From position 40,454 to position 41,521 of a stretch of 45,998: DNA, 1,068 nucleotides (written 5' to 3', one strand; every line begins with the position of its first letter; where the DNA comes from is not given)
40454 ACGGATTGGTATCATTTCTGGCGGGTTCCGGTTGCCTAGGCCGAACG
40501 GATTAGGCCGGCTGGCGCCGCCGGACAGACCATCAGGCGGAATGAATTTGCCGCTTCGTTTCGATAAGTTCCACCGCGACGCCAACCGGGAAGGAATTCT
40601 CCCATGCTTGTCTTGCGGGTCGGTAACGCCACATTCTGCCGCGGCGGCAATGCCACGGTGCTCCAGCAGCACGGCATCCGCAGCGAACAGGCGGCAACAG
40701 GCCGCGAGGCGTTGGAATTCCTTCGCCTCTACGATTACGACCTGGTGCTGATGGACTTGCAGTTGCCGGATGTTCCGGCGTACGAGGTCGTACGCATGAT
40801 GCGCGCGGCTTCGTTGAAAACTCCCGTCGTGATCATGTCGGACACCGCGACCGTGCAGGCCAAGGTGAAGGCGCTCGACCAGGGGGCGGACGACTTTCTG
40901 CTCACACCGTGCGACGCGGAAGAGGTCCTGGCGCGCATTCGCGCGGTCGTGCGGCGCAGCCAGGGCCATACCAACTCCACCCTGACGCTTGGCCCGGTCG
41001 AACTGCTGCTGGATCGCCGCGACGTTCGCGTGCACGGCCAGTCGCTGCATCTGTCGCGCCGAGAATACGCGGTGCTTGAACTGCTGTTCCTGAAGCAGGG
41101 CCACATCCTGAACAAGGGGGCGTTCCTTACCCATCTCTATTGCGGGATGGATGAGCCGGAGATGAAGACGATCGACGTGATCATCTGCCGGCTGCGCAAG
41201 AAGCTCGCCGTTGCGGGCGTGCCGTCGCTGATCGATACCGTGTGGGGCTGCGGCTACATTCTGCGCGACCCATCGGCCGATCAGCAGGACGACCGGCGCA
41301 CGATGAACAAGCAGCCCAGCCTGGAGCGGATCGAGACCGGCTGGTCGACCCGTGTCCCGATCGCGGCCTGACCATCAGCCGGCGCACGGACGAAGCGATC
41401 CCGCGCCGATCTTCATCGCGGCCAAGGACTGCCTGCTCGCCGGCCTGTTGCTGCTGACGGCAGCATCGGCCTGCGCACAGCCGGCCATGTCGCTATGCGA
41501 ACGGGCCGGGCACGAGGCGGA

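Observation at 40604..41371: CtrA paralogue with a degenerate phospho-acceptor pocket embedded in the pilus locus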

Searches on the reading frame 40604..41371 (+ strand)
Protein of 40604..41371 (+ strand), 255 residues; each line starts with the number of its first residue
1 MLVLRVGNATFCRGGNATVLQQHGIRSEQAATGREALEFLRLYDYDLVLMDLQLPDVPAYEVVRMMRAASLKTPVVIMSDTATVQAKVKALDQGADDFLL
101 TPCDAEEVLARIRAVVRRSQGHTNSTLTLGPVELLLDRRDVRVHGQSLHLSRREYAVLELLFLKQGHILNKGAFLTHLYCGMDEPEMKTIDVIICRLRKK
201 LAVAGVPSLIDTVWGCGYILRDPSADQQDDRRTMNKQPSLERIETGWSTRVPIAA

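Call 3: search_protein_families(library=pfam, proteins=[window:40604-41368:+], max_evalue=0.01)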
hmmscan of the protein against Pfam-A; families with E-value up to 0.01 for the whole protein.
window:40604-41368:+ (255 aa): 3 families
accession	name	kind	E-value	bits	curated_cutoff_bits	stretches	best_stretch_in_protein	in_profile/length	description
PF00072.30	Response_reg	-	3.2e-19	69.6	30.2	1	11-113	9-111/111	Response regulator receiver domain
PF00486.34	Trans_reg_C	-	2.1e-17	63.4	26.2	1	145-220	1-77/77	Transcriptional regulatory protein, C terminal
PF21695.3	GlnR_1st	-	5.3e-05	23.5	27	1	35-114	32-109/111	Transcription regulator GlnR, N-terminal domain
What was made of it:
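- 40604..41371 (+): ctrA-like atypical response regulator gene (255 aa plus stop). Pfam REC plus Trans_reg_C (call 3).
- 41036..41263 (+): Winged-helix DNA-binding domain (residues 145-220). The recognition helix reads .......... (CtrA: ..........) and the wing reads WGCGY (CtrA: WGRGY). Pfam Trans_reg_C (call 3).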

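Call 4: search_protein_families(library=ncbifam, proteins=[window:40604-41368:+], max_evalue=0.01)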
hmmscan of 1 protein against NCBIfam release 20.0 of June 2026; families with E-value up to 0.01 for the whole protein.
window:40604-41368:+ (255 aa): 97 families (the best 25 are shown)
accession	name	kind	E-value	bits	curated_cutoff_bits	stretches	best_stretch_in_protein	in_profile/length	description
NF045991.1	RespRegCtrARhodob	equivalog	5.2e-78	261.8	350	1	15-223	15-224/224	response regulator transcription factor CtrA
NF007928.2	PRK10643.1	equivalog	6.7e-41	140.3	330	1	2-220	2-216/216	two-component system response regulator PmrA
NF008078.0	PRK10816.1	equivalog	2.8e-39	134.9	336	1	2-219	2-219/223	two-component system response regulator PhoP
TIGR01387.1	cztR_silR_copR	subfamily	5.2e-36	124.3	279.2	1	20-220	18-218/218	heavy metal response regulator transcription factor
NF045944.1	ResRegRpaBCyano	equivalog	2.5e-34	118.6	330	1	18-220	15-227/229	response regulator transcription factor RpaB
NF012023.0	PRK15479.1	equivalog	1.3e-33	116.4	337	1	19-221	19-218/224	transcriptional regulator TctD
NF007346.1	PRK09836.1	equivalog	1.4e-33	116.6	420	1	21-225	21-226/227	copper/silver response regulator transcription factor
TIGR02154.1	PhoB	equivalog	4e-33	114.6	296.2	1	18-220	20-225/226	phosphate regulon transcriptional regulator PhoB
NF041734.1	resp_reg_RppA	equivalog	1.5e-32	112.8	250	1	21-220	21-227/229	two-component system response regulator RppA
NF040689.1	MtrAB_MtrA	equivalog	1.3e-31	109.6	300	1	18-218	16-216/219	MtrAB system response regulator MtrA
NF007663.1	PRK10336.1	equivalog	2.5e-31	109.1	345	1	3-222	3-218/219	quorum sensing response regulator transcription factor QseB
NF008567.0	PRK11517.1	equivalog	5.2e-30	104.5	353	1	20-221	20-219/223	response regulator transcription factor HprR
NF008296.0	PRK11083.1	equivalog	1.1e-29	103.5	273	1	19-221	22-226/228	two-component system response regulator CreB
NF041733.1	resp_reg_CseB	equivalog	5.3e-29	101.2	350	1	3-221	3-227/228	two-component system response regulator CseB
NF053854.1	RespRegPhoBBctds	equivalog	6.3e-29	100.9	270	1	19-220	17-224/225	two-component system response regulator PhoB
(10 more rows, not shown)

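Call 5: search_solved_structures(query=window:40604-41368:+, show_alignments=3)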
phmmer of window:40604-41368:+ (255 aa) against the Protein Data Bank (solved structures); distinct sequences matched with E-value up to 0.001: 234 (the best 60 are shown).
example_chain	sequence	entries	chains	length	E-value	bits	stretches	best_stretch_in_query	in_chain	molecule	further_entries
4s04_A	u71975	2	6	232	2.2e-29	105.5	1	14-222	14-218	DNA-binding transcriptional regulator BasR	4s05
8jo2_H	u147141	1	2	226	2.3e-29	105.5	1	14-222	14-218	DNA-binding transcriptional regulator BasR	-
1ys6_A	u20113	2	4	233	7.8e-28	100.5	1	23-221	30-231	Transcriptional regulatory protein prrA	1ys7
1kgs_A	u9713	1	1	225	1.4e-27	99.6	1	33-222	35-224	DNA BINDING RESPONSE REGULATOR D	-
2oqr_A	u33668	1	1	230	1e-25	93.5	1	17-220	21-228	Sensory transduction protein regX3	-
9ji3_J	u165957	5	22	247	3.8e-24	88.4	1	22-223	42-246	DNA-binding response regulator | Possible two component system response transcriptional positive regulator PhoP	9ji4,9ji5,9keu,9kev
3r0j_A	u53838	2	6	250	4e-24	88.3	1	22-223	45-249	POSSIBLE TWO COMPONENT SYSTEM RESPONSE TRANSCRIPTIONAL POSITIVE REGULATOR PHOP | Response regulator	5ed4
4qpj_C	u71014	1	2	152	3.1e-22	82.1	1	30-118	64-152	Cell cycle response regulator CtrA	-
9ket_J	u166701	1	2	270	7.9e-22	80.8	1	46-223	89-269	Possible two component system response transcriptional positive regulator PhoP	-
2gwr_A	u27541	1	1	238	3.9e-21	78.5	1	19-225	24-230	DNA-binding response regulator mtrA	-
9dvt_R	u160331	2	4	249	7.6e-21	77.6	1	44-226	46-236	DNA-binding dual master transcriptional regulator RpaA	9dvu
3q9s_A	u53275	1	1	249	1.8e-20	76.4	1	43-214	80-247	DNA-binding response regulator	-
7lz9_A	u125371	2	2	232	4.6e-20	75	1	20-222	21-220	Putative two-component system response regulator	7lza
5dcl_A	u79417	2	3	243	1.7e-18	69.9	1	34-229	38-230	PhoB family transcriptional regulator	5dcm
1p2f_A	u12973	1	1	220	4.5e-18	68.5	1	33-220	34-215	Response Regulator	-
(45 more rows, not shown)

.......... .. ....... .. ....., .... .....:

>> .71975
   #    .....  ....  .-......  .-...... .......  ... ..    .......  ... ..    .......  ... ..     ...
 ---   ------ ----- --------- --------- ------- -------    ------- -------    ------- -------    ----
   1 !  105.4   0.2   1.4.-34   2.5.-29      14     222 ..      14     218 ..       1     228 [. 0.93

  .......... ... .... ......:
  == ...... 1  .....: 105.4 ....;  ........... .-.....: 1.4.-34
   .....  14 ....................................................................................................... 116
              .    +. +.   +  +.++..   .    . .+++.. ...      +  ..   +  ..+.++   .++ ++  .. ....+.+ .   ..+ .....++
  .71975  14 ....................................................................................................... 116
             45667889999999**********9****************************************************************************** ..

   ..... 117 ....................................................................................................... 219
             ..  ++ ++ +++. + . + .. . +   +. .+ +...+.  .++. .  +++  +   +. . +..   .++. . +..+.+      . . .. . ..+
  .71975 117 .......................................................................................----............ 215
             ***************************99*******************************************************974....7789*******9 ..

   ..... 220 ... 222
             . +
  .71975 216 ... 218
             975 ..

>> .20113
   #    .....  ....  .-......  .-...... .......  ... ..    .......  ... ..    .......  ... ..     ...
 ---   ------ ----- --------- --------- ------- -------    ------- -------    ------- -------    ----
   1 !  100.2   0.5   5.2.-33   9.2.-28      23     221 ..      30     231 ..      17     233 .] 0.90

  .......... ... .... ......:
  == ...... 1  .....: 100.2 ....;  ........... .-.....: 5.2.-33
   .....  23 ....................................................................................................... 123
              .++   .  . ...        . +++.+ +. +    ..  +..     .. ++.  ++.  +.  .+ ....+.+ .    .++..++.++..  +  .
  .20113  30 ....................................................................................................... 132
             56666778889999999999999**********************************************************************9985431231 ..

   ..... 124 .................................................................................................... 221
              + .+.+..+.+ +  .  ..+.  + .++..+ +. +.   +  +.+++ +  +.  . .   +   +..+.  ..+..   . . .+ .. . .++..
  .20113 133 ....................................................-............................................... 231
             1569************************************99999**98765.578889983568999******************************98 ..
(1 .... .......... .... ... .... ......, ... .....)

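Call 6: find_homologous_proteins(query=window:40604-41368:+, max_evalue=1e-20)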
Query window:40604-41368:+ (255 aa): 1089 proteins with E <= 1e-20 among 2439 candidates; the best 120 are listed.
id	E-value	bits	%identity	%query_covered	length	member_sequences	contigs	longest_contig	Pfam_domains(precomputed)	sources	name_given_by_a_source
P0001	3.6e-150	516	91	100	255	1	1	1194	PF00486.35,PF00072.31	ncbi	-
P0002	1.1e-149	514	91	100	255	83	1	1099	PF00486.35,PF00072.31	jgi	-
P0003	1.3e-144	498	88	98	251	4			PF00486.35,PF00072.31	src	-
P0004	4.8e-142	489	92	94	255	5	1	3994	PF00486.35,PF00072.31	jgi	jgi:two-component system, cell cycle response regulator CtrA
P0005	1.2e-141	488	87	100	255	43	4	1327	PF00486.35,PF00072.31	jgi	-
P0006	3.2e-140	483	85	100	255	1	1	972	PF00486.35,PF00072.31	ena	-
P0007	3.2e-139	480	85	100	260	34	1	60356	PF00486.35,PF00072.31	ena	-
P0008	7.5e-138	475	84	100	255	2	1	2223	PF00486.35,PF00072.31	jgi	jgi:two-component system, cell cycle response regulator CtrA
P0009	3.7e-137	473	86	100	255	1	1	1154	PF00486.35,PF00072.31,PF21695.4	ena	-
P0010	5.1e-137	473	85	100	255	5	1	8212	PF00486.35,PF00072.31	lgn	-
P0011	9.1e-137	472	88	96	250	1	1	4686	PF00486.35,PF00072.31,PF21695.4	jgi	-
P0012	1.7e-136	471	87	96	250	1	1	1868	PF00486.35,PF00072.31,PF21695.4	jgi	jgi:two-component system, cell cycle response regulator CtrA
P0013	5.3e-136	469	87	96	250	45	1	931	PF00486.35,PF00072.31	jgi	-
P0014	8.9e-136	469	87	96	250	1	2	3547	PF00486.35,PF00072.31,PF21695.4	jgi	jgi:two-component system, cell cycle response regulator CtrA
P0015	1.2e-134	465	85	100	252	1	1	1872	PF00486.35,PF00072.31,PF21695.4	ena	-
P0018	2.0e-132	458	82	100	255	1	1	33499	PF00486.35,PF00072.31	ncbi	-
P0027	9.0e-121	420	77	100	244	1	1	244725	PF00486.35,PF00072.31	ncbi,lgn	-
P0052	2.6e-110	385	77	87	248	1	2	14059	PF00486.35,PF00072.31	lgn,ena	-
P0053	4.5e-110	385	70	100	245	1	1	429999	PF00486.35,PF00072.31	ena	-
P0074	6.4e-105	368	74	87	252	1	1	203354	PF00486.35,PF00072.31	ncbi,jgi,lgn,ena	jgi:two-component system cell cycle response regulator CtrA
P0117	5.8e-94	332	64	92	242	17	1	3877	PF00486.35,PF00072.31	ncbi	-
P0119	1.8e-93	330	63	92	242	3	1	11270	PF00486.35,PF00072.31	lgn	-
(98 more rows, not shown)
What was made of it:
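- IMG annotates the family as CtrA (call 6).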

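Call 9: find_encoding_contigs(protein=window:40604-41371:+, flank=10000, max_places=4)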
Protein window:40604-41371:+ (255 aa): 7 contigs read that carry it; 4 places shown.
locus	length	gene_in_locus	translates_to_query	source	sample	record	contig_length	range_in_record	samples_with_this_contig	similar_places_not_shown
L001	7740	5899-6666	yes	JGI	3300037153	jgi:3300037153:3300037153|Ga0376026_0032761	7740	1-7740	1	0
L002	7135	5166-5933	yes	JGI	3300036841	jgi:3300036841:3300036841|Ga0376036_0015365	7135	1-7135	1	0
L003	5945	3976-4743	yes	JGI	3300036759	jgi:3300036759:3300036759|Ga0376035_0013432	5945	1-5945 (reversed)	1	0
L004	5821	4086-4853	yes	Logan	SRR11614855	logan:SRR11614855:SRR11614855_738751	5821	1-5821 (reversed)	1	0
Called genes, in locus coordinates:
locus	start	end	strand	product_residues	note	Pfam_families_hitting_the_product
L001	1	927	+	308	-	?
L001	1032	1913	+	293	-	PF00005:ABC_tran, PF08352:oligo_HPY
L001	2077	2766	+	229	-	PF00072:Response_reg, PF00196:GerE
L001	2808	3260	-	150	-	PF07811:TadE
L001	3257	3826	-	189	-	PF07811:TadE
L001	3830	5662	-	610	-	PF13400:Tad (weak)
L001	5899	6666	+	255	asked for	PF00072:Response_reg, PF00486:Trans_reg_C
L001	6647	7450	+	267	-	PF01464:SLT (weak)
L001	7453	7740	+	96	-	?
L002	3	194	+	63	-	?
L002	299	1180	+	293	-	PF00005:ABC_tran, PF08352:oligo_HPY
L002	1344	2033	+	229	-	PF00072:Response_reg, PF00196:GerE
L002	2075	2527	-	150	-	PF07811:TadE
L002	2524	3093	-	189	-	PF07811:TadE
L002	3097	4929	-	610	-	PF13400:Tad (weak)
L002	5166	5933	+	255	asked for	PF00072:Response_reg, PF00486:Trans_reg_C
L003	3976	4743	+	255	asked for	PF00072:Response_reg, PF00486:Trans_reg_C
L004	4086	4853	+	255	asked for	PF00072:Response_reg, PF00486:Trans_reg_C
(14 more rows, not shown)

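Call 10: find_encoding_contigs(protein=P0027, flank=10000, max_places=3)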
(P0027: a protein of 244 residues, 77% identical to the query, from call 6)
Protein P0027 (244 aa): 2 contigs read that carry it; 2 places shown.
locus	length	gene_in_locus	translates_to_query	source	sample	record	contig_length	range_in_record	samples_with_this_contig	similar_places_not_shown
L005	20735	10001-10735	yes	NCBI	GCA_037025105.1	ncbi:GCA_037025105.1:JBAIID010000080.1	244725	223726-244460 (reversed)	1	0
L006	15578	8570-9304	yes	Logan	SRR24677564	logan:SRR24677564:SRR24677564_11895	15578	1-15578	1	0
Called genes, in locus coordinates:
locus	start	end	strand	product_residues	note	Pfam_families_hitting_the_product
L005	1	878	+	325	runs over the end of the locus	PF00005:ABC_tran, PF02463:SMC_N (weak), PF13304:AAA_21 (faint), PF08352:oligo_HPY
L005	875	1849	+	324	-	PF00005:ABC_tran, PF08352:oligo_HPY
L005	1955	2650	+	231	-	PF00072:Response_reg, PF08281:Sigma70_r4_2 (weak), PF00196:GerE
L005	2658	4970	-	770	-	PF00089:Trypsin (weak), PF03160:Calx-beta (weak), PF00353:HemolysinCabind (faint)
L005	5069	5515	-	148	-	PF07811:TadE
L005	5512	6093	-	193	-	PF07811:TadE (weak)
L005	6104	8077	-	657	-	PF13400:Tad (faint)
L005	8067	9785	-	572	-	-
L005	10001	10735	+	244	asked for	PF00072:Response_reg, PF00486:Trans_reg_C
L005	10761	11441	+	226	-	PF01464:SLT (weak)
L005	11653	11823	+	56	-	PF04964:Flp_Fap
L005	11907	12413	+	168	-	PF01478:Peptidase_A24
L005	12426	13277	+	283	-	PF08666:SAF (weak), PF16976:RcpC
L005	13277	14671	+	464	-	PF13629:T2SS-T3SS_pil_N, PF04972:BON (weak), PF00263:Secretin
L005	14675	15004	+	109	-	-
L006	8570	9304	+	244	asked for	PF00072:Response_reg, PF00486:Trans_reg_C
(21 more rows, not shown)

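Call 12: find_encoding_contigs(protein=P0053, flank=10000, max_places=2)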
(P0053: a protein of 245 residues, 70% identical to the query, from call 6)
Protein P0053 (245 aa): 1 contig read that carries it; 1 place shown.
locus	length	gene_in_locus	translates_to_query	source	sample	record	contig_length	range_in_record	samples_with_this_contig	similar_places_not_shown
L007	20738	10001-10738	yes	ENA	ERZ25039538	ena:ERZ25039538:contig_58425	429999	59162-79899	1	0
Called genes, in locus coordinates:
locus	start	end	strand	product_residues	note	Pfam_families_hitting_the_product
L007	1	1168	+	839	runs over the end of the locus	PF00353:HemolysinCabind, PF08548:Peptidase_M10_C, PF00353:HemolysinCabind, PF13403:Hint_2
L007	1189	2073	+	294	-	-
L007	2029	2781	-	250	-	PF00561:Abhydrolase_1, PF12146:Hydrolase_4, PF20408:Abhydrolase_11 (weak), PF12697:Abhydrolase_6, PF00326:Peptidase_S9 (weak)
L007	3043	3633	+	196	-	PF05014:Nuc_deoxyrib_tr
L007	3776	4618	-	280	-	PF00797:Acetyltransf_2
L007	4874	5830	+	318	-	PF00491:Arginase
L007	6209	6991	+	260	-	PF00072:Response_reg, PF08281:Sigma70_r4_2, PF00196:GerE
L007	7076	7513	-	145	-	PF07811:TadE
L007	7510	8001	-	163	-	PF07811:TadE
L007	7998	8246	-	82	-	-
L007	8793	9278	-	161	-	-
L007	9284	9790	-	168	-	-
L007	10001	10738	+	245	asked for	PF00072:Response_reg, PF00486:Trans_reg_C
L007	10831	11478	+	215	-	PF01464:SLT (weak)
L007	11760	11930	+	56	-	PF04964:Flp_Fap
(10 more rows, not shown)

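Call 13: find_encoding_contigs(protein=P0074, flank=10000, max_places=2)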
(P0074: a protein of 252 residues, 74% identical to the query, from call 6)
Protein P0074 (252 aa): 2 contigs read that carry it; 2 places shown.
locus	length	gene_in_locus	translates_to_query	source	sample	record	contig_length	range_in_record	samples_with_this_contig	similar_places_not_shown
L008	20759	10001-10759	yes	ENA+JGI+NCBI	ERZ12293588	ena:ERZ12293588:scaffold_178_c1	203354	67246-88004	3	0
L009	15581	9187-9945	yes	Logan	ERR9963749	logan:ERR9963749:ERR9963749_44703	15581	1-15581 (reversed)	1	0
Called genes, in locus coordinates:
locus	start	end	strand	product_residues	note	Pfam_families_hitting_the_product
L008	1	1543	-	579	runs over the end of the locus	PF03814:KdpA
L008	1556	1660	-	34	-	PF09604:Potass_KdpF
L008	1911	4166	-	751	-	PF13400:Tad (weak)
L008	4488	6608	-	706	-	-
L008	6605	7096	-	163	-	PF07811:TadE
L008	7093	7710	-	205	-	PF07811:TadE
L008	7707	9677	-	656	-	-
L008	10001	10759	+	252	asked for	PF00072:Response_reg, PF00486:Trans_reg_C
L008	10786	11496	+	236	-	PF01464:SLT (faint)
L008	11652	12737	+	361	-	PF01757:Acyl_transf_3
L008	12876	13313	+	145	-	-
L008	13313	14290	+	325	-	PF01145:Band_7, PF16200:Band_7_C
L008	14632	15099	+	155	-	PF10387:DUF2442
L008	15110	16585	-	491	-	PF07732:Cu-oxidase_3, PF00394:Cu-oxidase, PF07731:Cu-oxidase_2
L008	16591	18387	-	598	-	PF00015:MCPsignal, PF07238:PilZ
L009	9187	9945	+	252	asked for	PF00072:Response_reg, PF00486:Trans_reg_C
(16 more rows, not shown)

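Call 15: find_related_loci(query=window:40604-41368:+, collection=genome_contigs, flank=10000)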
Query window:40604-41368:+ (255 aa) in genome_contigs; peptide patterns used: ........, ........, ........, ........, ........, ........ (x = any residue, [..] = any of these).
375 stretches matched a pattern; 189 encode a relative of the query (tblastn E <= 1e-3); the best 80 are kept; 80 distinct loci.
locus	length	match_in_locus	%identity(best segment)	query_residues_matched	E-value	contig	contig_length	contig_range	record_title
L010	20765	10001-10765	92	1-255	7e-159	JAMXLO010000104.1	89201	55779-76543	MAG: Acetobacteraceae bacterium isolate Bin.031_Pasture k127_694123, whole genome shotgun sequence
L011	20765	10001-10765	92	1-255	6e-159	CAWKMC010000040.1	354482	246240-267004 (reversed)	MAG: uncultured Alphaproteobacteria bacterium isolate MFD07386.bin.2.6 genome assembly, contig: contig_39869, whole geno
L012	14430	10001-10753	91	1-251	3e-154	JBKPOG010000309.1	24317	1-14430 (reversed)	MAG: Pseudomonadota bacterium isolate GS_HAYS_MAG_00020 GS_HAYS_000001148989, whole genome shotgun sequence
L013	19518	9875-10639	89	1-255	1e-153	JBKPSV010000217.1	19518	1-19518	MAG: Pseudomonadota bacterium isolate GS_EKS_MAG_00013 GS_EKS_000003484777, whole genome shotgun sequence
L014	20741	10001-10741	89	1-247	9e-147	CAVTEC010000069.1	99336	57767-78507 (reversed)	MAG: uncultured Alphaproteobacteria bacterium isolate MFD01138.bin.3.74 genome assembly, contig: contig_70440, whole gen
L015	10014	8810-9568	85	1-255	3e-146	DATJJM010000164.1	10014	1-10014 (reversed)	MAG TPA_asm: Acetobacteraceae bacterium isolate SMAG_U15566 k141_5340419, whole genome shotgun sequence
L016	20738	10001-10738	88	1-246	7e-145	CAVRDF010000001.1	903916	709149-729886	MAG: uncultured Alphaproteobacteria bacterium isolate MFD01213.bin.2.33 genome assembly, contig: contig_1121, whole geno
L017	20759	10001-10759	85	1-255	2e-144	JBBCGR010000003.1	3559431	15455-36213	MAG: Acetobacteraceae bacterium isolate CoA_maxb_bin.80 s10930.ctg010952l, whole genome shotgun sequence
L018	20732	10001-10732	88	1-244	3e-143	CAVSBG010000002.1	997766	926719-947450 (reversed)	MAG: uncultured Alphaproteobacteria bacterium isolate MFD05705.bin.1.194 genome assembly, contig: contig_26629, whole ge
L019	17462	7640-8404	84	1-255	4e-142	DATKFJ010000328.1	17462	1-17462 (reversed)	MAG TPA_asm: Acetobacteraceae bacterium isolate SMAG_U14522 k141_2573231, whole genome shotgun sequence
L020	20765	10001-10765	84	1-255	4e-141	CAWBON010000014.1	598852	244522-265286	MAG: uncultured Alphaproteobacteria bacterium isolate MFD00964.bin.2.86 genome assembly, contig: contig_14846, whole gen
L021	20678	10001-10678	93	1-226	3e-141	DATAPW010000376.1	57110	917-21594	MAG TPA_asm: Acetobacteraceae bacterium isolate SMAG_U5451 k141_3847662, whole genome shotgun sequence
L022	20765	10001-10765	82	1-255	4e-140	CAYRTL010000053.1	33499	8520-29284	MAG TPA_asm: uncultured Acetobacteraceae bacterium isolate SRP272529_co1_156 genome assembly, contig: NODE_1867_length_3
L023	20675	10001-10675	79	1-224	4e-119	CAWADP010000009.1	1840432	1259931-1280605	MAG: uncultured Alphaproteobacteria bacterium isolate MFD09286.bin.1.124 genome assembly, contig: contig_23014, whole ge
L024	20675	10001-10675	79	1-224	9e-119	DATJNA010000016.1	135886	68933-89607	MAG TPA_asm: Acetobacteraceae bacterium isolate SMAG_U14849 k141_690656, whole genome shotgun sequence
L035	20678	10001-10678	75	1-224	5e-108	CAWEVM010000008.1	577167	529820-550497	MAG: uncultured Alphaproteobacteria bacterium isolate MFD05521.bin.1.2 genome assembly, contig: contig_23023, whole geno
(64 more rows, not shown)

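Call 23: search_protein_representatives(protein=window:40604-41368:+)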
Query: 255 residues. Proteins with E-value up to 0.001 (for the whole library): 255293; up to 1e-10: 41186; up to 1e-30: 751. The best 150 are listed.
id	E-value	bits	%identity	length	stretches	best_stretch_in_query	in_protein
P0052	8.2e-111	385.3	77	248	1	1-224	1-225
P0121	3.8e-66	239.1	49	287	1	1-226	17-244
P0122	2.3e-65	236.5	68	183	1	63-226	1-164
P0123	4.1e-64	232.4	53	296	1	8-234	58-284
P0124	5.8e-60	218.8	47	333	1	19-229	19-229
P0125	1.8e-59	217.1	94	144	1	20-130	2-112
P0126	1.5e-58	214.1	50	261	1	31-225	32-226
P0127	1.7e-58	214.0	51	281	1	29-221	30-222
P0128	5.3e-58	212.4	49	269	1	20-227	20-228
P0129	1.7e-57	210.7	50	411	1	31-232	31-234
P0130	2.1e-56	207.1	48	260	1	18-225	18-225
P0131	2.3e-56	207.0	43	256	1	20-239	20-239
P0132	6.6e-56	205.5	49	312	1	20-224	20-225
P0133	6.8e-56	205.5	48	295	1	22-226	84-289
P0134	3.4e-55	203.2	91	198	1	1-107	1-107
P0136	9.4e-55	201.7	44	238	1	22-224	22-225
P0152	1.7e-51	191.1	44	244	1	1-226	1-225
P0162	3.6e-50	186.7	48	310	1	31-211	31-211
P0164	4.6e-50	186.4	44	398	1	1-225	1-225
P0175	8.3e-49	182.3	45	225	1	1-223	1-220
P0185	2.8e-48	180.5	42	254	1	1-226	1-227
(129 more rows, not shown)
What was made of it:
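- Discrete family: every member collapses into one 50%-identity representative at 385 bits, and the next representative scores 239 bits (call 23).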
